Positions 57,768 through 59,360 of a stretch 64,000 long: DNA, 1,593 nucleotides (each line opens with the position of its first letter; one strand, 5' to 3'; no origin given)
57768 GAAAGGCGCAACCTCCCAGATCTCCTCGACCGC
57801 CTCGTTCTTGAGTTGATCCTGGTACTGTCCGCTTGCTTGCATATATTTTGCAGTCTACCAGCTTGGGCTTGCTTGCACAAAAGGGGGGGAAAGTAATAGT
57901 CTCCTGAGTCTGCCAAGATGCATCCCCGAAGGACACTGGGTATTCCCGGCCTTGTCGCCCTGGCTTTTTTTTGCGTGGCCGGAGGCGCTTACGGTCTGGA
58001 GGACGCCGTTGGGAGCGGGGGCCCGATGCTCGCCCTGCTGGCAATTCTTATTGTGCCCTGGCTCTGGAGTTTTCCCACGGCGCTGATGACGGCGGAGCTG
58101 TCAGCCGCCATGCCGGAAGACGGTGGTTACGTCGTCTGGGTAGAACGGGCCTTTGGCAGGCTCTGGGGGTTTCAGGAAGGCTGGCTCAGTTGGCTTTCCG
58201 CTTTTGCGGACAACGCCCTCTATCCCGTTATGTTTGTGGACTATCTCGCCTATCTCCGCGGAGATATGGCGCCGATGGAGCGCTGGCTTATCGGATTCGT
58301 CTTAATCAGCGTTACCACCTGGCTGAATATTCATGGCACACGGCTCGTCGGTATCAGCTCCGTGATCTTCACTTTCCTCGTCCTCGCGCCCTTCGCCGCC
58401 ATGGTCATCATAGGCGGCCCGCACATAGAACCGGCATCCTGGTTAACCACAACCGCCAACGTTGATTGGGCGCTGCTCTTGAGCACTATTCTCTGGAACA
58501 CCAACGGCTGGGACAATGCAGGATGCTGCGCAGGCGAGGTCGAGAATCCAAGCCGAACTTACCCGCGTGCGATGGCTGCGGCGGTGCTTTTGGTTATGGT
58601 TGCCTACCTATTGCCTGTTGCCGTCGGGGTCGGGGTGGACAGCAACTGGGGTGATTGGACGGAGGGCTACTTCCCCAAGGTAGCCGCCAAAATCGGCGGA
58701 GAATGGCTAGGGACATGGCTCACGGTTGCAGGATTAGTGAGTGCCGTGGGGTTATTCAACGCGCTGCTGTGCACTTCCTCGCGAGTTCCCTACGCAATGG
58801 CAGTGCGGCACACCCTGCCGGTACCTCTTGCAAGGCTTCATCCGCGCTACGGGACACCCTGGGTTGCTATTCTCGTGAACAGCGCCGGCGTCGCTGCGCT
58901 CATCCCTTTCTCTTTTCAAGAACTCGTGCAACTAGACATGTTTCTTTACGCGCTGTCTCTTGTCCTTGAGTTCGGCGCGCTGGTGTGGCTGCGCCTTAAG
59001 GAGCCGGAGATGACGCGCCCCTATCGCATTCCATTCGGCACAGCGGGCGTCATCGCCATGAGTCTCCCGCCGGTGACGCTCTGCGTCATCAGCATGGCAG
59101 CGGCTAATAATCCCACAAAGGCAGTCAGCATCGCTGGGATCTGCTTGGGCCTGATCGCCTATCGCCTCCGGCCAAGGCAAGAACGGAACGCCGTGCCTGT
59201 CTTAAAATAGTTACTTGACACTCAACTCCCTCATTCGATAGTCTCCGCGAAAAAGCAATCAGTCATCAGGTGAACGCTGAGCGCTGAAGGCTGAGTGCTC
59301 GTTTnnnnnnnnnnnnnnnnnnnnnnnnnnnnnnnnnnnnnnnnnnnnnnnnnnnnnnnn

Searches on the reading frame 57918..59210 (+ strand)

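Call 62: search_protein_families(library=ncbifam, proteins=[window:57918-59210:+], max_evalue=1e-10)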
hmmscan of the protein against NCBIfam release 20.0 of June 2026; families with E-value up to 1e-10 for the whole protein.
window:57918-59210:+ (430 aa): 10 families
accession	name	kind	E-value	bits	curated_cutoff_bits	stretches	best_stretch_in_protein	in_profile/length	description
TIGR00909.1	2A0306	subfamily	1.1e-36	126.6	556.8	1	8-415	14-426/429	amino acid transporter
TIGR00908.1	2A0305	equivalog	7.8e-25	87.6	381.75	1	6-424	8-435/442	ethanolamine permease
NF008466.1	PRK11357.1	equivalog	1.2e-20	73.9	800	1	28-424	34-441/446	fructoselysine/psicoselysine transporter FrlA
TIGR00911.1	2A0308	subfamily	3.2e-18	65.5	701.8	1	38-414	82-469/505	L-type amino acid transporter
NF040513.1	antiport_TyrP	equivalog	4.3e-17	61.9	630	1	45-232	40-245/465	tyrosine-tyramine antiporter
TIGR00905.1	2A0302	subfamily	6.3e-17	61.5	409.05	1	5-329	7-346/473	basic amino acid/polyamine antiporter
NF007929.0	PRK10644.1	equivalog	3.1e-14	52.5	574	1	52-280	54-290/445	arginine/agmatine antiporter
TIGR03813.2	Gln_GABA_anti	equivalog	5.1e-14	52.1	650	1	51-385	45-410/479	glutamine/gamma-aminobutyrate antiporter GadC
NF053761.1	BrChAATpBcaP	equivalog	9.1e-14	51.3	690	1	33-420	53-453/460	branched-chain amino acid transporter BcaP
NF053662.1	Glu_GABA_anti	equivalog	5.7e-13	48.6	640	1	40-374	31-391/468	glutamate/gamma-aminobutyrate antiporter GadC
